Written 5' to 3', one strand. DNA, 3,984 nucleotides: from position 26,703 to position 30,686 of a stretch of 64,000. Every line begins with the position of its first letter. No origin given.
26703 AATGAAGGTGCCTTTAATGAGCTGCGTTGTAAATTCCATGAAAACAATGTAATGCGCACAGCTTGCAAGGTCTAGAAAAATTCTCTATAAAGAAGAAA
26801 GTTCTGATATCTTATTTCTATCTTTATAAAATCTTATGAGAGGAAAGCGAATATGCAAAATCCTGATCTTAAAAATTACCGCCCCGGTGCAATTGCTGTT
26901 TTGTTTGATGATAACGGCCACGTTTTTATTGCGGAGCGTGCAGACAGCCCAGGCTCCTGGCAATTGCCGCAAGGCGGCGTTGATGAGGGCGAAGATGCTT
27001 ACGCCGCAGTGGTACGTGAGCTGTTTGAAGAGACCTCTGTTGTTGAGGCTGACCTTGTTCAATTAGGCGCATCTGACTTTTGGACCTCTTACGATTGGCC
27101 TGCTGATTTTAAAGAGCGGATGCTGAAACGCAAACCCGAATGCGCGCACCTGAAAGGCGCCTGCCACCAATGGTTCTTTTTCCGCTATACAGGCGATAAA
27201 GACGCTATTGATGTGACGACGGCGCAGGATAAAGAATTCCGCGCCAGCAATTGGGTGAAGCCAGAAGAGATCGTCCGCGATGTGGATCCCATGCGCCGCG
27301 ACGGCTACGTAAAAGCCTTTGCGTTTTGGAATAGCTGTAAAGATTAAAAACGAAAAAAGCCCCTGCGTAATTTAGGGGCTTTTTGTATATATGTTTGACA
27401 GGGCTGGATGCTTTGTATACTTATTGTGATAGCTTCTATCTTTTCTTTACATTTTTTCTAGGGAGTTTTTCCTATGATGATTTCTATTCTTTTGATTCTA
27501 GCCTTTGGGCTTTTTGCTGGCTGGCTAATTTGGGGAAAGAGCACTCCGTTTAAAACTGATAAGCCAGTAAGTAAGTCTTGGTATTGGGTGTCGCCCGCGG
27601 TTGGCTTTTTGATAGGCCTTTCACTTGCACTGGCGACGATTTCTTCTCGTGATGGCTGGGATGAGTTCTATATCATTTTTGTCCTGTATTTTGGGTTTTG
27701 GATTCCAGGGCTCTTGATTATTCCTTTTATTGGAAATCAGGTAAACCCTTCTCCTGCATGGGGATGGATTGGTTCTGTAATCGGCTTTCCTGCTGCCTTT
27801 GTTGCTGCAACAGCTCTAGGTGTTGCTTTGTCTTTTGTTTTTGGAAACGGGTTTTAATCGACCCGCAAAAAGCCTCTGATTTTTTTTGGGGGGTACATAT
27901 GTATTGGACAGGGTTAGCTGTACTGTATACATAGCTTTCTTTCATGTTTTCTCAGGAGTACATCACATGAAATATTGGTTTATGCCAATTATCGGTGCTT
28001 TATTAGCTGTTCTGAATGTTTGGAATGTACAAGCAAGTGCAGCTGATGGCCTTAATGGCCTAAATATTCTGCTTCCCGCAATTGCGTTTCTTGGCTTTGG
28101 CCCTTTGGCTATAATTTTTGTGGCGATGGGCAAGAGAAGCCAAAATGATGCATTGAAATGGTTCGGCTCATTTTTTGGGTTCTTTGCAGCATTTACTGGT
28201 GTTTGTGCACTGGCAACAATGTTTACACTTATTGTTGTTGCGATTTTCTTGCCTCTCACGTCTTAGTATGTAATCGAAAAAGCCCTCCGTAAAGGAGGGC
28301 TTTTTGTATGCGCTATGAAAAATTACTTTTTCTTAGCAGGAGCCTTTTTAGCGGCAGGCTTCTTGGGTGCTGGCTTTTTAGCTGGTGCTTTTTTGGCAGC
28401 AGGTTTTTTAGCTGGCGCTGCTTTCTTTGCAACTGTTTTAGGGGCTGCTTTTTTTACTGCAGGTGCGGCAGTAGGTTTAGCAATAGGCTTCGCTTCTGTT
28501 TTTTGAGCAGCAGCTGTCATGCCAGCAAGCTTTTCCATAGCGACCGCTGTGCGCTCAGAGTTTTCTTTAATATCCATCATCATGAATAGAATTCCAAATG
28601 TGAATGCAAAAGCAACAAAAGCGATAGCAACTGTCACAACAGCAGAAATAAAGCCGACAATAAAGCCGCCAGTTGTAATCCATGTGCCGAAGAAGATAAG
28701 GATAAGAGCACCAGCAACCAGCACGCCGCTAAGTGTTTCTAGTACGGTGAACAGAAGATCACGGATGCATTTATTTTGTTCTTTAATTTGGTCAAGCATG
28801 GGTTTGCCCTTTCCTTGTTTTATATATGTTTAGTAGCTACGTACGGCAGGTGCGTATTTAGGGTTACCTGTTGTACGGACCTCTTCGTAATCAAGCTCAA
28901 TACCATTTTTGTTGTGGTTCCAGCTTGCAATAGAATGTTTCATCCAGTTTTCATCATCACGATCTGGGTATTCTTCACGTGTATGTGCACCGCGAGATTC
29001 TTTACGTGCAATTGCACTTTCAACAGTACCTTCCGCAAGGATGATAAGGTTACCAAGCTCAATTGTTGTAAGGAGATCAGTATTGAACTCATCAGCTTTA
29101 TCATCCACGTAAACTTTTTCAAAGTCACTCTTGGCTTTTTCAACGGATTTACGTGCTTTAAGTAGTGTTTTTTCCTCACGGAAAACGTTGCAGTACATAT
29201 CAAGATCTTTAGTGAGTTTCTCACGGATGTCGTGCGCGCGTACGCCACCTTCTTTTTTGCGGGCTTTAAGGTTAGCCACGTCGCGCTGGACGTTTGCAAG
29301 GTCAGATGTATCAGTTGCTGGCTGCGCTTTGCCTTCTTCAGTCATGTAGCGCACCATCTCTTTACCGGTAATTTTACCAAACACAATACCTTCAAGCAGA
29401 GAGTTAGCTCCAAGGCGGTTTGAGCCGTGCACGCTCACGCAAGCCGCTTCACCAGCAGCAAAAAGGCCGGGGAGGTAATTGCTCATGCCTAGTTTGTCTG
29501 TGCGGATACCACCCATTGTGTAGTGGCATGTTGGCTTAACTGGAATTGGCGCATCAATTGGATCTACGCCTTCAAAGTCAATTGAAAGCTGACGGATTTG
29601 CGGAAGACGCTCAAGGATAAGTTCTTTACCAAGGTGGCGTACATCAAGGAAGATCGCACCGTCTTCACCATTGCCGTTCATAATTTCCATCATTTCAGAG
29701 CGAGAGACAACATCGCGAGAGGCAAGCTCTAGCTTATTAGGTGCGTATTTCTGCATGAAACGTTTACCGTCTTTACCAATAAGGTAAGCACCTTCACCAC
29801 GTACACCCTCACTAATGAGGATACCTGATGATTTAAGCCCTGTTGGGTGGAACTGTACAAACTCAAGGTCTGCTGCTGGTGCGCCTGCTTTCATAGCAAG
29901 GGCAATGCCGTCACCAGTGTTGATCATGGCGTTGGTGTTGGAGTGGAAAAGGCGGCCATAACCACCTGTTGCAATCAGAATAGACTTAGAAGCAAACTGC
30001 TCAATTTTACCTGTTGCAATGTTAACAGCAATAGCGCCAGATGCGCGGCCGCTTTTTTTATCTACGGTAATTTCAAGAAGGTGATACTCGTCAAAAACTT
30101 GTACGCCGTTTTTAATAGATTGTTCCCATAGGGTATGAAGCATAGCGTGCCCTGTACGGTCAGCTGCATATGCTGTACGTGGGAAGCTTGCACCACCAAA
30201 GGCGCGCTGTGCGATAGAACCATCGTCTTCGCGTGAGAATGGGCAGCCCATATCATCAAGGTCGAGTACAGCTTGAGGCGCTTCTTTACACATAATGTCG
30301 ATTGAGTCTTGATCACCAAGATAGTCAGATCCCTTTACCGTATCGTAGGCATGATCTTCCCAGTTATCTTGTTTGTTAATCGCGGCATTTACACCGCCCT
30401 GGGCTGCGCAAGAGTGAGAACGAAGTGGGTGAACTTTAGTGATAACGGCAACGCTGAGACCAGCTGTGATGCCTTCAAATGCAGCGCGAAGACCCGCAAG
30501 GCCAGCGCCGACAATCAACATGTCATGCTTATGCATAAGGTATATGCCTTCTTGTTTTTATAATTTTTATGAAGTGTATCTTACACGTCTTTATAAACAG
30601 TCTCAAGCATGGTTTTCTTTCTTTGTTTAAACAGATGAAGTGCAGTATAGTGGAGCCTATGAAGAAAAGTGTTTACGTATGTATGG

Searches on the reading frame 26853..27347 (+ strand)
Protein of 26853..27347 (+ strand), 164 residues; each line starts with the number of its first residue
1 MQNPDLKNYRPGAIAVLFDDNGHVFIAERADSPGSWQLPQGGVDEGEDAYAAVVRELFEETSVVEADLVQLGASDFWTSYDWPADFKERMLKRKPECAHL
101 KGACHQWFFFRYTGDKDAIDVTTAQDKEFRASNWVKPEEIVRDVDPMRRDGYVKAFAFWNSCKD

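Call 41: search_protein_families(library=pfam, proteins=[window:26853-27347:+], max_evalue=0.00001)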
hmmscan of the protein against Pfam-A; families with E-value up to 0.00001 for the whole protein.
window:26853-27347:+ (164 aa): 1 family
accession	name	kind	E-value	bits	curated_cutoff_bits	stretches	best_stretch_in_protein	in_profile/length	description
PF00293.34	NUDIX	-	1.1e-21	77.7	21.1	1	9-145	2-123/134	NUDIX domain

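Call 83: search_protein_families(library=ncbifam, proteins=[window:26853-27347:+], max_evalue=0.001)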
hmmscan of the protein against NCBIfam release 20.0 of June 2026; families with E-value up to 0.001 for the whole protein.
window:26853-27347:+ (164 aa): 16 families
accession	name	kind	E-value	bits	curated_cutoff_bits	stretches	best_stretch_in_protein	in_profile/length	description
NF001938.0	PRK00714.1-5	equivalog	4.2e-32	110.9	116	1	4-155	7-162/172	RNA pyrophosphohydrolase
NF001937.0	PRK00714.1-4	equivalog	3.9e-23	81.8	139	1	5-157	3-149/161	RNA pyrophosphohydrolase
NF001934.0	PRK00714.1-1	equivalog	1.8e-22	79.6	241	1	5-156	3-148/176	RNA pyrophosphohydrolase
NF001936.0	PRK00714.1-3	equivalog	2e-22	79.8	118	1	7-160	4-150/155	RNA pyrophosphohydrolase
NF001935.0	PRK00714.1-2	equivalog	8.1e-19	67.8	259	1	6-156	4-148/183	RNA pyrophosphohydrolase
NF006961.0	PRK09438.1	equivalog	5.6e-09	35.6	103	1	14-139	12-128/151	dihydroneopterin triphosphate diphosphatase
NF006530.0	PRK08999.1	equivalog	1.1e-08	34.4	245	1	13-65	9-64/315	Nudix family hydrolase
TIGR00586.1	mutt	equivalog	3.3e-07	30.3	97.9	1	13-66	8-64/129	8-oxo-dGTP diphosphatase MutT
NF041652.1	Nud_hyd_Dein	equivalog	4.2e-06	27.1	200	1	27-63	36-72/152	Nudix hydrolase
NF008044.0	PRK10776.1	equivalog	5.1e-06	26.4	148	1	13-74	7-71/130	8-oxo-dGTP diphosphatase MutT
NF007834.0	PRK10546.1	equivalog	1.1e-05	25.2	156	1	14-71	7-66/135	pyrimidine (deoxy)nucleoside triphosphate diphosphatase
NF012016.0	PRK15472.1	equivalog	8.3e-05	22.3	95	0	27-61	24-58/141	nucleoside triphosphatase NudI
NF003786.0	PRK05379.1-2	equivalog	9.6e-05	21.7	397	1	20-69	227-278/354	bifunctional nicotinamide-nucleotide adenylyltransferase/Nudix hydroxylase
NF003787.0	PRK05379.1-4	equivalog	0.00012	21.1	449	1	20-84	217-283/346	bifunctional nicotinamide-nucleotide adenylyltransferase/Nudix hydroxylase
NF052459.1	OxoGTPPhMutT1Mycb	equivalog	0.00035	19.8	475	1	34-64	29-59/292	8-oxo-(d)GTP phosphatase MutT1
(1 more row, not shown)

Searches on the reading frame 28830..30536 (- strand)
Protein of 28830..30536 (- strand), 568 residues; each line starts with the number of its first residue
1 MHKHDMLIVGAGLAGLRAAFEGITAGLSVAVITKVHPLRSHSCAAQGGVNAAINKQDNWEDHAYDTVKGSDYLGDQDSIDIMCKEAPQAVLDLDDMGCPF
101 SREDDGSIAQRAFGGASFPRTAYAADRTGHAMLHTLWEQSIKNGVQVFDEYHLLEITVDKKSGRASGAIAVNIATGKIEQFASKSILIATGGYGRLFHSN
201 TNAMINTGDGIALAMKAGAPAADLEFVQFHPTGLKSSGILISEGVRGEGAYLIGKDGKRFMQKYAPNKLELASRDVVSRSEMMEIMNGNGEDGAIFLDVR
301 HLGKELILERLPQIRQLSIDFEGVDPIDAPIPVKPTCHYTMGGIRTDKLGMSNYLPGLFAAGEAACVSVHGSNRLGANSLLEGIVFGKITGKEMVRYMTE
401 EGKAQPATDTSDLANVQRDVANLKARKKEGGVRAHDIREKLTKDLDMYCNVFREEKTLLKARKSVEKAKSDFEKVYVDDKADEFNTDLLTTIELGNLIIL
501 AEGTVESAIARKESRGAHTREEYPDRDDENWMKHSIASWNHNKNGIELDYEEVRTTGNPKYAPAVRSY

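Call 41: search_protein_families(library=pfam, proteins=[window:28830-30536:-], max_evalue=0.00001)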
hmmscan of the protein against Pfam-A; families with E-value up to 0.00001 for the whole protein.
window:28830-30536:- (568 aa): 5 families
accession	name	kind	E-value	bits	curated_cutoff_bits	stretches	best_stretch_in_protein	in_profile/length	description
PF00890.30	FAD_binding_2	-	3e-104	349.9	20.4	1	5-380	1-414/414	FAD binding domain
PF02910.25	Succ_DH_flav_C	-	1.3e-39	135.6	20.8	1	438-568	1-130/130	Fumarate reductase flavoprotein C-term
PF03486.20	HI0933_like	-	6.8e-09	36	50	0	123-364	102-219/244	HI0933-like protein Rossmann domain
PF01266.30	DAO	-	4.5e-07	30.2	27.9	0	5-215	1-231/353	FAD dependent oxidoreductase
PF07992.20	Pyr_redox_2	-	5.7e-07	29.7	26.1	0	5-197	2-114/291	Pyridine nucleotide-disulphide oxidoreductase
